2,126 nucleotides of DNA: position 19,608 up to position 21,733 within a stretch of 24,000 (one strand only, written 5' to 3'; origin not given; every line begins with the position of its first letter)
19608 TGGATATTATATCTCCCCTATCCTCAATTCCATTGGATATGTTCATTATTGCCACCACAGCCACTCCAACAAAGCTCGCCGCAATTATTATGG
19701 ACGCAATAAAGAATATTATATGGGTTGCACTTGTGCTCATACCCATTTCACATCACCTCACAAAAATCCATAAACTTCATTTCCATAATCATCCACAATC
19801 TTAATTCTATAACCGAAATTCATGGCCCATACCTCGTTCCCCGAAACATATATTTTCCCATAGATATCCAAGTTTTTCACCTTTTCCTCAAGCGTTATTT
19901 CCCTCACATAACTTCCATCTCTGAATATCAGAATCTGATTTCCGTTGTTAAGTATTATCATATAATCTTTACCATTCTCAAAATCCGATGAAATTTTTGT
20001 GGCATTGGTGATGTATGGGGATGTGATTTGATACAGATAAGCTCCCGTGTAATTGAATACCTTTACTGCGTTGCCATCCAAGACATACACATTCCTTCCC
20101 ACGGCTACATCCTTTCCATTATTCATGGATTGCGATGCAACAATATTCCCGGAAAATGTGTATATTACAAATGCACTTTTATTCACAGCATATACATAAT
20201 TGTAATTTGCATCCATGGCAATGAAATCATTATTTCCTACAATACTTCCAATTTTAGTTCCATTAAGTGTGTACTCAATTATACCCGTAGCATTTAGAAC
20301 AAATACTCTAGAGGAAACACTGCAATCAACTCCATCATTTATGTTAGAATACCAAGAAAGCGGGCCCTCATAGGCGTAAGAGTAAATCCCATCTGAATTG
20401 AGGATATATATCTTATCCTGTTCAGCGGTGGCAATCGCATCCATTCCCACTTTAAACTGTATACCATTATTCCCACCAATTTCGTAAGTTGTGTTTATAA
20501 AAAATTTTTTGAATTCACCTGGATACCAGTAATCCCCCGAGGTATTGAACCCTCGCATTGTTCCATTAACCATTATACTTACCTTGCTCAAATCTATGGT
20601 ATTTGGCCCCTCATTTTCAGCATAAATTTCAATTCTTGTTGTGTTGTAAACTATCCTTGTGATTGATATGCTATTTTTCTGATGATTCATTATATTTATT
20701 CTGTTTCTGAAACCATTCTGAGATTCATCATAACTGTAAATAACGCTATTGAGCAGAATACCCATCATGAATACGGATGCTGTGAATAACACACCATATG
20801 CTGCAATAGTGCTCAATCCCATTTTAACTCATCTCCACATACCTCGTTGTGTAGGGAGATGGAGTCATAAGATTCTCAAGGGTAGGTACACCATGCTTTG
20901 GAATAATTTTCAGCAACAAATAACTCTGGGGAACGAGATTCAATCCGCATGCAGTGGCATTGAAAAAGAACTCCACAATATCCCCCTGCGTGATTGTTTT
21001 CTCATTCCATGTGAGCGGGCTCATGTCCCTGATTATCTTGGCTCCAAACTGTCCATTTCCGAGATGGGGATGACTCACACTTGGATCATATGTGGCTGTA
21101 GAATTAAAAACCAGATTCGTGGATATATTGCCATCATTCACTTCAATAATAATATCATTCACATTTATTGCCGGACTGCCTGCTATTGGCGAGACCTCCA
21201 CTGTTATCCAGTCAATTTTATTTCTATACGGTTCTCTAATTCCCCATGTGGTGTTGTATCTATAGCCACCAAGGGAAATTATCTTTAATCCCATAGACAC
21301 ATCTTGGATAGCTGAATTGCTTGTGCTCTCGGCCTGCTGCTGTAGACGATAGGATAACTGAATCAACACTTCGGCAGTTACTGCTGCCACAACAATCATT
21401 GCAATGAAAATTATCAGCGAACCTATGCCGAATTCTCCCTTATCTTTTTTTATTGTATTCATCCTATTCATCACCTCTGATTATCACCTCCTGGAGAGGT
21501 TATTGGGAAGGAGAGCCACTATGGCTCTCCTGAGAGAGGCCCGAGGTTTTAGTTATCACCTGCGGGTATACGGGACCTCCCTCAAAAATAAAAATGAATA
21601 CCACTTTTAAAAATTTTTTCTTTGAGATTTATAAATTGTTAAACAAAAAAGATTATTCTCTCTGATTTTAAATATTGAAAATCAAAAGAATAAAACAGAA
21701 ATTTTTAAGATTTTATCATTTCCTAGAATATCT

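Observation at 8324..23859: Split, non-canonical archaellum locus with domain-expanded parts and an embedded regulator/surface-protein insert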

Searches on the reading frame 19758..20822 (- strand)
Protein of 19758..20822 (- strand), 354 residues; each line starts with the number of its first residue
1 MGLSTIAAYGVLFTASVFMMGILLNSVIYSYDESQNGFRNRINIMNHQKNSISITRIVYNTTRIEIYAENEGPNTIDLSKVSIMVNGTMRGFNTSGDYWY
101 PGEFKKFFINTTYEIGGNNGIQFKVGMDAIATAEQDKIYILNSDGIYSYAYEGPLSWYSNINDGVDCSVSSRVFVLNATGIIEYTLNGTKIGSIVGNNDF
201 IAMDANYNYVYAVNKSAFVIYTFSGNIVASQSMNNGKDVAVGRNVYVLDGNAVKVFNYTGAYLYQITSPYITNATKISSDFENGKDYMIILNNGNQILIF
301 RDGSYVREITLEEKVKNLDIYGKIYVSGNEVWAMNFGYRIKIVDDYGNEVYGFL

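Call 5: search_protein_families(library=pfam, proteins=[window:19758-20822:-], max_evalue=0.01)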
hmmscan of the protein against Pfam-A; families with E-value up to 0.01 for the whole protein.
window:19758-20822:- (354 aa): 0 families

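Call 7: search_protein_families(library=ncbifam, proteins=[window:19758-20822:-], max_evalue=0.01)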
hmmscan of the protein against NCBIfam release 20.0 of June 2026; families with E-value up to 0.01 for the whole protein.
window:19758-20822:- (354 aa): 1 family
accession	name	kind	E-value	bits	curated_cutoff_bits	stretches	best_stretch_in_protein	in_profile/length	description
NF052590.1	ArlF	equivalog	1.5e-10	41.3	110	1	1-111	1-121/137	archaellum stator protein ArlF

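Call 42: find_homologous_proteins(query=window:19758-20822:-)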
Query window:19758-20822:- (354 aa): 29 proteins with E <= 0.001 among 1771 candidates.
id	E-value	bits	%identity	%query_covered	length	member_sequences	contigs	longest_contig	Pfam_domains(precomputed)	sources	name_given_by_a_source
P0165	2.2e-226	769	100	100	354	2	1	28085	-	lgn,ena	-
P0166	4.1e-180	616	77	100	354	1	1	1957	-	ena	-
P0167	1.7e-97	345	47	100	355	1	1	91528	-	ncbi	-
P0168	6.2e-97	343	47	100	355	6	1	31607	-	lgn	-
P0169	2.1e-95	338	46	100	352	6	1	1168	-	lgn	-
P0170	2.2e-95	338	45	100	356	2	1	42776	-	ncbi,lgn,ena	-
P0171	3.8e-95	337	47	100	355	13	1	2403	-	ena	-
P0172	5.9e-95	337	47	100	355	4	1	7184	-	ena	-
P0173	1.1e-94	336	47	100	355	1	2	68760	-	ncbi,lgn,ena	-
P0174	1.6e-93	332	46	100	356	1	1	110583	-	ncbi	-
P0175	2.1e-93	331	45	100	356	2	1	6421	-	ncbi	-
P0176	2.3e-93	331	46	100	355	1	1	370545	-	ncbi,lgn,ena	-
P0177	7.7e-93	330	46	100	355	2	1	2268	-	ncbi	-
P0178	1.0e-92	329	47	100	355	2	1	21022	-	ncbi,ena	-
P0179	1.8e-92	328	45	100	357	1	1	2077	-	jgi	jgi:archaellum component FlaF (FlaF/FlaG flagellin family)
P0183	6.0e-90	320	46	100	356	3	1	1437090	-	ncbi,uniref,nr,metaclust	ncbi:putative archaeal flagellar protein F [Aciduliprofundum sp. MAR08-339]|uniref:flagellar protein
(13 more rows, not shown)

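Call 50: predict_structure(alignment_id=A2)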
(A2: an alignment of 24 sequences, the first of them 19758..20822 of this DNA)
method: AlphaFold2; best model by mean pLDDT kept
length: 354 residues; sequences in the alignment: 24
mean_pLDDT: 82.3   pTM: 0.71
mean pLDDT of the five models: 82.3, 81.8, 79.8, 79.3, 75.2
residues with pLDDT >= 90: 113; 70-90: 193; 50-70: 43; < 50: 5
segments of 3 or more residues with pLDDT < 50: 351-354
pLDDT, mean of each block of 10 residues (from residue 1): 70 86 83 66 55 73 78 78 76 83 83 73 80 86 90 85 90 90 92 79 91 94 91 94 93 94 92 90 81 91 89 87 83 76 59 36
secondary structure, 60 per line:
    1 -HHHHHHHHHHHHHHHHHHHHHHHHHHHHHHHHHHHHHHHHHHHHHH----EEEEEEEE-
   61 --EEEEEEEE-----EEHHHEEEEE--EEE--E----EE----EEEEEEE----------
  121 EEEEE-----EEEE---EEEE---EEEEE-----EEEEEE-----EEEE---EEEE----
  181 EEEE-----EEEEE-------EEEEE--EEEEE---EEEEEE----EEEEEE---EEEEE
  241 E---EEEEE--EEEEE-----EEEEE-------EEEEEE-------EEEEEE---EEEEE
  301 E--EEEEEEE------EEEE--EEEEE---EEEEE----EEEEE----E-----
elements in order: H2-47 E52-59 E63-70 E81-85 E88-90 E104-110 E121-125 E131-134 E138-141 E145-149 E155-160 E166-169 E173-176 E181-184 E190-194 E202-206 E209-213 E217-222 E227-232 E236-241 E245-249 E252-256 E262-266 E274-279 E287-292 E296-301 E304-310 E317-320 E323-327 E331-335 E340-344

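Call 53: fold_search(model_id=the predicted structure, library=pdb)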
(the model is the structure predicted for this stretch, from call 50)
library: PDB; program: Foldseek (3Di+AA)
matches with E <= 10: 1913; with E <= 0.001: 461
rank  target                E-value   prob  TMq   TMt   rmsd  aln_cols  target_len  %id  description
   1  4zlr_B                3.8e-10  1.00  0.51  0.63   6.9       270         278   17  Structure of the Brat-NHL domain bound to consensus RNA motif (released 2015-11-11)
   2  4yd8_B                3.3e-09  1.00  0.45  0.47  11.9       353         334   10  Bardet-Biedl Syndrome 9 Protein (aa1-407), Homo sapiens (released 2015-06-24)
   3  8qo9_v                4.0e-09  1.00  0.50  0.37   4.5       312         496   10  Cryo-EM structure of a human spliceosomal B complex protomer (released 2024-01-24)
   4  8afq_D                8.7e-09  1.00  0.44  0.47   7.0       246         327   12  Tube assembly of Atg18-PR72AA (released 2023-11-01)
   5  7mq8_LT               1.3e-08  1.00  0.42  0.20  11.8       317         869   10  Cryo-EM structure of the human SSU processome, state pre-A1 (released 2021-09-22)
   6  4imm_A                1.6e-08  1.00  0.39  0.41  11.6       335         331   15  The crystal structure of BamB from Moraxella catarrhalis (released 2014-03-26)
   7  7mqa_LT               1.6e-08  1.00  0.40  0.19  14.8       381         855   10  Cryo-EM structure of the human SSU processome, state post-A1 (released 2021-09-22)
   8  4czy_A                1.9e-08  1.00  0.44  0.47  10.7       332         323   12  Complex of Neurospora crassa PAN2 (WD40-CS1) with PAN3 (pseudokinase and C-term) (released 2014-06-04)
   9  8afy_B                2.3e-08  1.00  0.43  0.46   7.0       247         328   13  Subtomogram average of membrane-bound Atg18 oligomers (released 2023-11-01)
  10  9n74_LQ               2.3e-08  1.00  0.48  0.23  15.5       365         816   10  SSU processome maturation and disassembly, State H (released 2025-10-29)
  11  4d0k_A                2.5e-08  1.00  0.45  0.47   5.6       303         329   10  Complex of Chaetomium thermophilum PAN2 (WD40-CS1) with PAN3 (C-term) (released 2014-06-04)
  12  4yd8_A                2.5e-08  1.00  0.46  0.47  11.5       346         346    9  Bardet-Biedl Syndrome 9 Protein (aa1-407), Homo sapiens (released 2015-06-24)
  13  4czv_A                2.6e-08  1.00  0.46  0.50  10.3       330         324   12  Structure of the Neurospora crassa Pan2 WD40 domain (released 2014-06-04)
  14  7zgp_D                3.0e-08  1.00  0.47  0.43   9.2       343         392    9  Polymerase module of CPF in complex with Mpe1 and a pre-cleaved CYC1 RNA (released 2022-05-25)
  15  8qo9_w                3.3e-08  1.00  0.52  0.38   3.8       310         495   11  Cryo-EM structure of a human spliceosomal B complex protomer (released 2024-01-24)
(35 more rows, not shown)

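Call 97: find_encoding_contigs(protein=P0183, flank=8000, max_places=1)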
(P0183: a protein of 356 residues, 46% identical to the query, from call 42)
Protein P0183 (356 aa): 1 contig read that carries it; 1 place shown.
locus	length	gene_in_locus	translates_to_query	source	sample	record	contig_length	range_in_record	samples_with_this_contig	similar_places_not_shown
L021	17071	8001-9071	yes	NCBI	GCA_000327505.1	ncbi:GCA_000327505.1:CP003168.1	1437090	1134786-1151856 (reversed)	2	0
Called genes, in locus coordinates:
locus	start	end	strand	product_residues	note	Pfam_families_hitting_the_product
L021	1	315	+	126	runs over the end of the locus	PF01886:DUF61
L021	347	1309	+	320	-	PF00485:PRK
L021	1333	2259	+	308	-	PF26553:PDDEXK_19, PF01381:HTH_3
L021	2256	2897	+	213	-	-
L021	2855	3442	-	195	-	PF01728:FtsJ, PF13847:Methyltransf_31 (weak)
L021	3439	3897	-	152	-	PF01597:GCV_H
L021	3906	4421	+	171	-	PF02834:LigT_PEase, PF10469:AKAP7_NLS, PF13563:2_5_RNA_ligase2, PF02834:LigT_PEase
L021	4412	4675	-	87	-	-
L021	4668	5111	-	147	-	PF12840:HTH_20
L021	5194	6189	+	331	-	PF05343:Peptidase_M42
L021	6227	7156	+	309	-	PF00288:GHMP_kinases_N, PF08544:GHMP_kinases_C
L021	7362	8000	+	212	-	PF01917:Flagellin_arch-type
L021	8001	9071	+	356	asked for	-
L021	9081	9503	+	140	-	PF01917:Flagellin_arch-type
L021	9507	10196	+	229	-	PF06745:ATPase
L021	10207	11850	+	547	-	PF00437:T2SSE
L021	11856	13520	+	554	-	PF00482:T2SSF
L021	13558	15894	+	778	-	PF03104:DNA_pol_B_exo1, PF13482:RNase_H_2 (faint), PF00136:DNA_pol_B, PF20286:divDNApol (faint)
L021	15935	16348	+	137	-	PF03479:PCC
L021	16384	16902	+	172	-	PF00857:Isochorismatase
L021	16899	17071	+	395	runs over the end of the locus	PF02749:QRPTase_N, PF01729:QRPTase_C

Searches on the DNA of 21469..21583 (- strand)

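Call 95: build_rna_model(alignment_id=A3)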
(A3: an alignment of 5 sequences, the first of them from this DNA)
Model R1 built from alignment A3 (5 sequences, 122 columns); structure: RNAalifold consensus.
model positions 116; base pairs 40; branch points 4; effective number of sequences 0.77; information 0.589 bits per position. Calibrated on 0.2 Mb of random sequence (short: E-values are rough).
structure used (alignment columns):
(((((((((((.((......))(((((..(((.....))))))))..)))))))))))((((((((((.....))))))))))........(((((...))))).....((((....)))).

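Call 96: search_with_rna_model(model_id=R1, sources=[window, L002, L003, L004, L005, L006, L007, L009, L012, L013, L017, L018, L019, L020], max_evalue=10)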
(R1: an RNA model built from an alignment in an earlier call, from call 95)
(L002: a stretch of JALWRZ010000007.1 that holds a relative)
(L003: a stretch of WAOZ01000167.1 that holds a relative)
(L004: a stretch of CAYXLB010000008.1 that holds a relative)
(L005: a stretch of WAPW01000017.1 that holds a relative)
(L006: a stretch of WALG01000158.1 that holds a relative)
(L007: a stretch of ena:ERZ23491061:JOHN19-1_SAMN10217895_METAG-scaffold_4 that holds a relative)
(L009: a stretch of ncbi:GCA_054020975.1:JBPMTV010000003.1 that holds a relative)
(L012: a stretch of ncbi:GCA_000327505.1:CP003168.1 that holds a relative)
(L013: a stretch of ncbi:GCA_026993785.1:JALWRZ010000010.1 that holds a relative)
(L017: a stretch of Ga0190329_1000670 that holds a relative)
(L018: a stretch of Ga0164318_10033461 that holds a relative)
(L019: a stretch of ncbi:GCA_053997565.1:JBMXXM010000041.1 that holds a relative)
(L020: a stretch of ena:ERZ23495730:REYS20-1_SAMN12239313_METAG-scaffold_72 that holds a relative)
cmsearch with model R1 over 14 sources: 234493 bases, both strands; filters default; matches with E-value up to 10: 13.
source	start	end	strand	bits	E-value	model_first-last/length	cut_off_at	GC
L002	5385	5500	+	136.7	2.9e-33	1-116/116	no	0.59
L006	32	148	+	131.1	8.3e-32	1-116/116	no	0.62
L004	3473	3586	+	130.2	1.4e-31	1-116/116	no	0.59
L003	258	373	+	101.8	3e-24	1-116/116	no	0.57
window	21469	21583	-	101.1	4.6e-24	1-116/116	no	0.54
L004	3402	3527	-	21.2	0.0021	1-116/116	no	0.37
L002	5440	5464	-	14.4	0.12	56-80/116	no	0.68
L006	87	111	-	13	0.29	56-80/116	no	0.76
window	11394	11412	+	10.6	1.2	59-77/116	no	0.58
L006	32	86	-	10.2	1.5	1-55/116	no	0.64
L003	316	338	-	9.2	2.7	56-80/116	no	0.65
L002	5407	5427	-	8.5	4.2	23-43/116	no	0.38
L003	280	312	-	7.4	8.1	13-43/116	no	0.48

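Call 98: search_with_rna_model(model_id=R1, sources=[L021], max_evalue=0.01, show_alignments=1)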
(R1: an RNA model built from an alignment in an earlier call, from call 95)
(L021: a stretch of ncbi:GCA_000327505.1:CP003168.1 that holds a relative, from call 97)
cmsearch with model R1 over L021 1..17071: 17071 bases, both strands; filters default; matches with E-value up to 0.01: 1.
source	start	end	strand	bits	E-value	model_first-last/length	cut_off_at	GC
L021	7241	7355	+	79.4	1.4e-19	1-116/116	no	0.56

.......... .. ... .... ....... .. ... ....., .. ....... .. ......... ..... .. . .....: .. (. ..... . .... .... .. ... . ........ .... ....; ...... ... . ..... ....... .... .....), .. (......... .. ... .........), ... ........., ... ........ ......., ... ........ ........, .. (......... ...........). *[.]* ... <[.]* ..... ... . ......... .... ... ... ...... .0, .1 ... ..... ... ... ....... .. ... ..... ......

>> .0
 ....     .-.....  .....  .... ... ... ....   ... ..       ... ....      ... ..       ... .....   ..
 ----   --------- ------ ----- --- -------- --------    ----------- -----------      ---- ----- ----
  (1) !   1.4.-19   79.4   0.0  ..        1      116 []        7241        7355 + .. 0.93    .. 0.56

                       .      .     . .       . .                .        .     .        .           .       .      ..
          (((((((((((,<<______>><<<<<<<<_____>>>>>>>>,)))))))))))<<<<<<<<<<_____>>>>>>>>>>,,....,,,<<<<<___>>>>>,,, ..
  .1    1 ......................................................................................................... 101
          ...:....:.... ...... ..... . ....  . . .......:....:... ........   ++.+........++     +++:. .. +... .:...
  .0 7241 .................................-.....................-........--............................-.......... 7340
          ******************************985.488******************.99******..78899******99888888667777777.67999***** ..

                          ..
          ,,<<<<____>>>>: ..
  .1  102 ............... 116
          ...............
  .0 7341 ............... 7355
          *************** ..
